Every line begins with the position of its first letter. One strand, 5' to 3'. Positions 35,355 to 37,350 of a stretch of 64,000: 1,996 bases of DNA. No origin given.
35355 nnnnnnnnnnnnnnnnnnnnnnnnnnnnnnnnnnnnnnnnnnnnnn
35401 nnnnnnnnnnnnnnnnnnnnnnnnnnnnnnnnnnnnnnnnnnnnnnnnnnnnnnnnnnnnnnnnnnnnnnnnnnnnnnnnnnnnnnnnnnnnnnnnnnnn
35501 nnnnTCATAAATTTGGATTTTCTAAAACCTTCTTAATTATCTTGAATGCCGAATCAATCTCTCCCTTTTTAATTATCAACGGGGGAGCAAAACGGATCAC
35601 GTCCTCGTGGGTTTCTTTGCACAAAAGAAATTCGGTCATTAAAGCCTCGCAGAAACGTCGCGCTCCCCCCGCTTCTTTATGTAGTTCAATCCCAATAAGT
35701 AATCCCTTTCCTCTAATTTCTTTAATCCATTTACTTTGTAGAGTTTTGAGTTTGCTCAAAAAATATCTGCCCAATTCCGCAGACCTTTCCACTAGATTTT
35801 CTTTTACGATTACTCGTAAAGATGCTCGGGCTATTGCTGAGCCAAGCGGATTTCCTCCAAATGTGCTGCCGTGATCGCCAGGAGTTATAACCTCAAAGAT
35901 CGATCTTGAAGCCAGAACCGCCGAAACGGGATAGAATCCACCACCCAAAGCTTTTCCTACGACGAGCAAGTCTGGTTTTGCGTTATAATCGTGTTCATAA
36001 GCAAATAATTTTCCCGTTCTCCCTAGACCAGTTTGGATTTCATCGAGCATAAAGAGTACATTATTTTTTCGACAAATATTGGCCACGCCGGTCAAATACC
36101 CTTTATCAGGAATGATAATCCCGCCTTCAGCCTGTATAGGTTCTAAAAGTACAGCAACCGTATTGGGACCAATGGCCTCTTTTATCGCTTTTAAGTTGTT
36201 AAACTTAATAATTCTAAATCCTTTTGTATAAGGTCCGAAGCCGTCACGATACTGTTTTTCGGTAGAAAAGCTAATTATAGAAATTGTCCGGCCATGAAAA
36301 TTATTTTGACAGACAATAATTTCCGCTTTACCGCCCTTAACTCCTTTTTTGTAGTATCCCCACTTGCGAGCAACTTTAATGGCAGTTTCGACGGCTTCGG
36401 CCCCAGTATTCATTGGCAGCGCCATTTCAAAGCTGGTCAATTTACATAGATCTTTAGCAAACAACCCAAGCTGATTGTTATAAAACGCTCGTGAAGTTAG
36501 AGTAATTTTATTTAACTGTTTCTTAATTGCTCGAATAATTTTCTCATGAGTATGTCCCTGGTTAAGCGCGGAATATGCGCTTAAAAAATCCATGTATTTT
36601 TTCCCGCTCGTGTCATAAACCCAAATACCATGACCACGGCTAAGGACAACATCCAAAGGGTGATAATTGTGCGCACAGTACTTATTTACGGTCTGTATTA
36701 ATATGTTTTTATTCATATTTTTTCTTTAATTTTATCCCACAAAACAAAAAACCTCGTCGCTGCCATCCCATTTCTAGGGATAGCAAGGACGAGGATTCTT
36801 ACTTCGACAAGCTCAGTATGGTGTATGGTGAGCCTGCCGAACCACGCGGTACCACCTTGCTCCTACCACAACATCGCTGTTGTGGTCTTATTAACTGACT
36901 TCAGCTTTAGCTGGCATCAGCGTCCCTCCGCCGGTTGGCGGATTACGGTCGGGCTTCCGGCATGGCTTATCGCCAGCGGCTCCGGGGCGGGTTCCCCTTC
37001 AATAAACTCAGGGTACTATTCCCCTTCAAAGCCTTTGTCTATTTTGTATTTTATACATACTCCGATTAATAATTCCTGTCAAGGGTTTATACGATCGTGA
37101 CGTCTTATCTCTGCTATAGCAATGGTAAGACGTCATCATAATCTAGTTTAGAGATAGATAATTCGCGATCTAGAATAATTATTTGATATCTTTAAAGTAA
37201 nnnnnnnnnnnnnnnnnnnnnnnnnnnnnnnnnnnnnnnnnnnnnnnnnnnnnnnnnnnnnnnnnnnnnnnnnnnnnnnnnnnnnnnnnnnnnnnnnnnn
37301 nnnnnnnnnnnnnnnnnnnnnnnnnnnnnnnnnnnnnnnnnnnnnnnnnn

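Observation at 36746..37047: Complete T-box riboswitch with a CCC (proline) specifier and a very short Stem I, controlling a rocD-proC-proS operon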

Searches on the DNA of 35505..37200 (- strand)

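Call 4: search_rna_families(source=window, start=36600, end=37200, threshold=evalue, max_evalue=10, show_alignments=5)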
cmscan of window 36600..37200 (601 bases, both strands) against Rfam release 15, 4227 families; matches with E-value up to 10: 7.
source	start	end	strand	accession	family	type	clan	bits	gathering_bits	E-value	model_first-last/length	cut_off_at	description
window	36822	37038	-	RF00230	T-box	Cis-reg; leader;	-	36.9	93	1.3e-06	1-219/219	no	T-box leader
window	36899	37035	+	RF02130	GNAS-AS1_4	Gene; lncRNA;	-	21.3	50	1.5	1-122/122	no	GNAS antisense RNA 1 conserved region 4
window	36644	36737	-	RF00376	HIV_GSL3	Cis-reg;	-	18.4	42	1.6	1-84/84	no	HIV gag stem loop 3 (GSL3)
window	36751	36795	-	RF04239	mir-4679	Gene; miRNA;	-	15.6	88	6.2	1-75/75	no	mir-4679 microRNA precursor family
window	36755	36791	-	RF03933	MIR6445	Gene; miRNA;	-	15.3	100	5.2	1-117/117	no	MIR6445 microRNA precursor family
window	36925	36977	-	RF01149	sR10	Gene; snRNA; snoRNA; CD-box;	-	10.3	45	6.4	1-54/54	no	Small nucleolar RNA sR10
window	36978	37033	-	RF00064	HgcG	Gene; snRNA; snoRNA; HACA-box;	-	8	77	9.1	58-113/276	no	HgcG RNA (Pab40)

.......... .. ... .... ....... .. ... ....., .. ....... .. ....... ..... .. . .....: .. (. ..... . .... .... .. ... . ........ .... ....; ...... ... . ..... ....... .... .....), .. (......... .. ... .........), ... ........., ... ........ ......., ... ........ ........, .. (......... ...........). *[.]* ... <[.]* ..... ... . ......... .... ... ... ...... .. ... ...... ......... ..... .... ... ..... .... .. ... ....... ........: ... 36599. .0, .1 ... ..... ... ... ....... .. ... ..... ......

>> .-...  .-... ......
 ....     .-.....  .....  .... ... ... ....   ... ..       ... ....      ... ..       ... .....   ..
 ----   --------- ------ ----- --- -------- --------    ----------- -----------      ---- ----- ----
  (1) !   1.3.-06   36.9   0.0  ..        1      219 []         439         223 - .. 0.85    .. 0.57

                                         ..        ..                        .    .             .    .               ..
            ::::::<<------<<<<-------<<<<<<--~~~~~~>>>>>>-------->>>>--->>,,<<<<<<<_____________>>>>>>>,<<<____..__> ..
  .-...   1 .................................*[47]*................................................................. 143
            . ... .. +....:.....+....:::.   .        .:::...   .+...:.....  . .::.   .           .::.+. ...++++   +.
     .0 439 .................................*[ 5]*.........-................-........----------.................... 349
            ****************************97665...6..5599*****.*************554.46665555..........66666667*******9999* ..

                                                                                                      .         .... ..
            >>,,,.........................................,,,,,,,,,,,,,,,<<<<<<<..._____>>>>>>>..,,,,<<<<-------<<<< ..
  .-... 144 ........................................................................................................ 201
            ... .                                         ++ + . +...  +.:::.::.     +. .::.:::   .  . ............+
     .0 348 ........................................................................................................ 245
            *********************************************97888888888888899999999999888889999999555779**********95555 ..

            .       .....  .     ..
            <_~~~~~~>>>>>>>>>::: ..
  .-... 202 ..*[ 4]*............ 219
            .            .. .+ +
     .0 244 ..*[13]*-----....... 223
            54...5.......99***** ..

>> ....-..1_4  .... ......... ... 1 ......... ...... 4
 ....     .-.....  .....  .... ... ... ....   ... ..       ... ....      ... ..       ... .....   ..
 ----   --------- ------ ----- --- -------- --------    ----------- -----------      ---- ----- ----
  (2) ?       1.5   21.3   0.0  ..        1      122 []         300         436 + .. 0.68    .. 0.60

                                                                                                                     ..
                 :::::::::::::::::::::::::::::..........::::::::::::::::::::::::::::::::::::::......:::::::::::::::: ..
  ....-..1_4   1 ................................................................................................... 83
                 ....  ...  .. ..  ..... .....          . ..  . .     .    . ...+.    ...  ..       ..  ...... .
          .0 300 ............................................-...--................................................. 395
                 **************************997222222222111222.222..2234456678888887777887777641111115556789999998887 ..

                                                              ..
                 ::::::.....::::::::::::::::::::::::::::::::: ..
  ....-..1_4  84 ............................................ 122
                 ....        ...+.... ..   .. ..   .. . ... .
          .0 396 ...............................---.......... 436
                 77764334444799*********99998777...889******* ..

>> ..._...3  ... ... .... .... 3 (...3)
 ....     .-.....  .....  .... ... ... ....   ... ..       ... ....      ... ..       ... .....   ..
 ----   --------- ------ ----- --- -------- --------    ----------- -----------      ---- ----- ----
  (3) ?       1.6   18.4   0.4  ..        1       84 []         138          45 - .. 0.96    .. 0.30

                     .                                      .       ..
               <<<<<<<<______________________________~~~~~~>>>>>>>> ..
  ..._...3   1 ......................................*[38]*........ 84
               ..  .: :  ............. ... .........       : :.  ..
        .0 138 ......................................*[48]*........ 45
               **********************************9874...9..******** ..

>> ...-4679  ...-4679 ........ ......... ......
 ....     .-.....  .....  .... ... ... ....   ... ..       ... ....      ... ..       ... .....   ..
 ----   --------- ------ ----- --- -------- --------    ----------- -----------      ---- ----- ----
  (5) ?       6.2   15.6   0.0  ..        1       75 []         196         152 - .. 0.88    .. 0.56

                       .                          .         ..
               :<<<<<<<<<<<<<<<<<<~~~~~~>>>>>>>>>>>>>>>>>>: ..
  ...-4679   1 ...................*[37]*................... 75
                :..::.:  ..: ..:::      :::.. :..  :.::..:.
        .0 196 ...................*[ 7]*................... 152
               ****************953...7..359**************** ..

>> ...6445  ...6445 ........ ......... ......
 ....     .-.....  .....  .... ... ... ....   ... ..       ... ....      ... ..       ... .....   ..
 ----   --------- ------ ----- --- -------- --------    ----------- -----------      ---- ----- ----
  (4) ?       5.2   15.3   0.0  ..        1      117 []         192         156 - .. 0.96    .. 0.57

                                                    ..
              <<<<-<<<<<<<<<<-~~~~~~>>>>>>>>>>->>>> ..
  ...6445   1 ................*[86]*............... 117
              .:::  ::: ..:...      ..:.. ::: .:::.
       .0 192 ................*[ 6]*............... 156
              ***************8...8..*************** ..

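Call 11: search_rna_families(sources=[L001, L002, L003], threshold=evalue, max_evalue=0.01, show_alignments=3)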
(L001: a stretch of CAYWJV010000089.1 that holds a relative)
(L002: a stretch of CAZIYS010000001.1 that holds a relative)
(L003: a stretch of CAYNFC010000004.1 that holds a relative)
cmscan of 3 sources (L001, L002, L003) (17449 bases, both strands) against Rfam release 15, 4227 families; matches with E-value up to 0.01: 4.
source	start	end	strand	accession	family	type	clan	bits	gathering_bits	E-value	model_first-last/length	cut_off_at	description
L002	2802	2961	+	RF00230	T-box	Cis-reg; leader;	-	30.9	93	0.0013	1-219/219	no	T-box leader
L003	2780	2961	+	RF00230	T-box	Cis-reg; leader;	-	30.6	93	0.0016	1-219/219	no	T-box leader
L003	6711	6835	+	RF02625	WsnRNA46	Gene; sRNA;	-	30.6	65.3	0.0092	1-151/151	no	Wolbachia sRNA 46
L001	708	889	+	RF00230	T-box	Cis-reg; leader;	-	29.4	93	0.0032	1-219/219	no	T-box leader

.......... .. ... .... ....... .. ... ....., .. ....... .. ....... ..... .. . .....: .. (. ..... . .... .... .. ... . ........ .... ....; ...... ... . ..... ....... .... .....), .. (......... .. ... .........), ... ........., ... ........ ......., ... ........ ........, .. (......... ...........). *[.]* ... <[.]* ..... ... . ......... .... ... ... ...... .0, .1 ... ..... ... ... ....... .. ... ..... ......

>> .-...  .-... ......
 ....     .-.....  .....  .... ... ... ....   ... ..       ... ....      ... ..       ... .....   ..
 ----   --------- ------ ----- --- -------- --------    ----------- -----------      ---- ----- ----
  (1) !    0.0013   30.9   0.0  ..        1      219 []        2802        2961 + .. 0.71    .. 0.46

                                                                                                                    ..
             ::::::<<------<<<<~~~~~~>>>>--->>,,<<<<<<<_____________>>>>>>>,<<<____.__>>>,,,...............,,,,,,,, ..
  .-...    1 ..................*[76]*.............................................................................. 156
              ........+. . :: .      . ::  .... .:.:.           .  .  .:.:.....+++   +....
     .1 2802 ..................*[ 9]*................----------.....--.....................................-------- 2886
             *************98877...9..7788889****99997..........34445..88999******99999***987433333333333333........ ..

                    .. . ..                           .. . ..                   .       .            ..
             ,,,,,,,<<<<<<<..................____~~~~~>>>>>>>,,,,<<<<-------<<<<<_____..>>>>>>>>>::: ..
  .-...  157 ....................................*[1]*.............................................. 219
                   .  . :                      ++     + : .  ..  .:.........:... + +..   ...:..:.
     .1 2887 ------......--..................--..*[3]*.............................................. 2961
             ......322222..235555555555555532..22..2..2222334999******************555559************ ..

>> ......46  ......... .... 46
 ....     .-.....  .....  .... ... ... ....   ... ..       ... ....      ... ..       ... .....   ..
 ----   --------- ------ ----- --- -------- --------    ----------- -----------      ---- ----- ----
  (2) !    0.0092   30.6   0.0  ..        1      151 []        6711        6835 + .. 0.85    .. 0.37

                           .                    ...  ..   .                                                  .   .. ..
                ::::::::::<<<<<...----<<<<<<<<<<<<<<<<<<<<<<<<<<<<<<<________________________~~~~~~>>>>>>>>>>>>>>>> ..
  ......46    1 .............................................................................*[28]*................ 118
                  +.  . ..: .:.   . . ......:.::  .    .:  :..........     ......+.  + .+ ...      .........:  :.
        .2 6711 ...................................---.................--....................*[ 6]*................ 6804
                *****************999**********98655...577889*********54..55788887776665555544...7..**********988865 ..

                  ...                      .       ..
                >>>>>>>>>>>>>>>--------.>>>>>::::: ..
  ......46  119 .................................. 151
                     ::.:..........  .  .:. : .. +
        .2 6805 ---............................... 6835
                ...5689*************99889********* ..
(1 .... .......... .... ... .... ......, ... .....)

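Call 29: search_rna_families(sources=[L087, L088, L089, L090, L091, L081, L085, L086], threshold=evalue, max_evalue=0.1)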
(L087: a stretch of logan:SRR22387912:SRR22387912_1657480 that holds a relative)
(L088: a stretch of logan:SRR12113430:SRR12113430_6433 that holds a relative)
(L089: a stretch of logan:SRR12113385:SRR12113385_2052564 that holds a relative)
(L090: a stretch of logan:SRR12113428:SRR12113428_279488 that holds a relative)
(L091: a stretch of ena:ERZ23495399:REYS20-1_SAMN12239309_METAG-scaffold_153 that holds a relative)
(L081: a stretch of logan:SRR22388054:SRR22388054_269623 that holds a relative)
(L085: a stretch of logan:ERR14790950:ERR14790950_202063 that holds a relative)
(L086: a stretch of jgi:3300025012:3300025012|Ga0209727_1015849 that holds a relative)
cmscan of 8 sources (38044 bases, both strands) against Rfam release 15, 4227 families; matches with E-value up to 0.1: 5.
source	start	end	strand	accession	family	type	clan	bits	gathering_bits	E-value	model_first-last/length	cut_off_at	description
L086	1528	1686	+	RF00230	T-box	Cis-reg; leader;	-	35.3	93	0.00021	1-219/219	no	T-box leader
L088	3740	3944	+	RF00230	T-box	Cis-reg; leader;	-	34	93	0.00045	1-219/219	no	T-box leader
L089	117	321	+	RF00230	T-box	Cis-reg; leader;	-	34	93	0.00045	1-219/219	no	T-box leader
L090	2499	2703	+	RF00230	T-box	Cis-reg; leader;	-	34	93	0.00045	1-219/219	no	T-box leader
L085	71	228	+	RF00230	T-box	Cis-reg; leader;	-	29.7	93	0.0058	1-219/219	no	T-box leader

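Call 31: search_rna_families(source=L088, start=3690, end=4000, threshold=evalue, max_evalue=0.01, show_alignments=1)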
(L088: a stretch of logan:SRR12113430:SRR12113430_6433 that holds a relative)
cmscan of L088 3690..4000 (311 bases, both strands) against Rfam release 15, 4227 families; matches with E-value up to 0.01: 1.
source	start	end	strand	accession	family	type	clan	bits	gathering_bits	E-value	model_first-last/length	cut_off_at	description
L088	3740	3944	+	RF00230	T-box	Cis-reg; leader;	-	34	93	3.7e-06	1-219/219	no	T-box leader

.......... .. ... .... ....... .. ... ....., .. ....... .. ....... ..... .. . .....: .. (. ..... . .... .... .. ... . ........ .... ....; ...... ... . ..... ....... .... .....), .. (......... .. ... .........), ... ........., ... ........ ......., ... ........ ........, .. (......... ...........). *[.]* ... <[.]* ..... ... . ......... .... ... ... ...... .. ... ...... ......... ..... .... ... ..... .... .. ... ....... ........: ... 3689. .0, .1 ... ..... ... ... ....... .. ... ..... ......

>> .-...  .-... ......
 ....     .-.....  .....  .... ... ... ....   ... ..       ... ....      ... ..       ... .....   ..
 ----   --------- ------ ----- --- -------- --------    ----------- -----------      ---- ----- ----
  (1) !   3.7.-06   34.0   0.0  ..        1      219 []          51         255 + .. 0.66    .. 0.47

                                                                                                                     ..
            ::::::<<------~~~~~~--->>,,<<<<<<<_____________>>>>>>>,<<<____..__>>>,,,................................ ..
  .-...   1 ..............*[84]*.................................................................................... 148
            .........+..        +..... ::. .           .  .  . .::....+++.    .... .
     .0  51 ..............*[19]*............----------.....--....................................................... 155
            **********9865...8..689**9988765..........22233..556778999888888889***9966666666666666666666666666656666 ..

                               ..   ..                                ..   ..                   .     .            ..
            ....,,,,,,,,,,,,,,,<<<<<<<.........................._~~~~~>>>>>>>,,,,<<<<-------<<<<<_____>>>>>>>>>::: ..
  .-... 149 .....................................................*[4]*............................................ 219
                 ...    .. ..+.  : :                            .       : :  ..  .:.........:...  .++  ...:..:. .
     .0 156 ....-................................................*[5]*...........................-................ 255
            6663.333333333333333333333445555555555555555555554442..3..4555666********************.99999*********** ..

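Call 40: build_rna_model(alignment_id=A2, structure=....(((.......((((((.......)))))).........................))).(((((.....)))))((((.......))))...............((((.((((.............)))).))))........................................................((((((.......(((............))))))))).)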
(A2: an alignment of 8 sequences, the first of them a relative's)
Model R1 built from alignment A2 (8 sequences, 232 columns); structure: as given.
model positions 156; base pairs 35; branch points 4; effective number of sequences 1.11; information 0.589 bits per position. Calibrated on 0.2 Mb of random sequence (short: E-values are rough).
structure used (alignment columns):
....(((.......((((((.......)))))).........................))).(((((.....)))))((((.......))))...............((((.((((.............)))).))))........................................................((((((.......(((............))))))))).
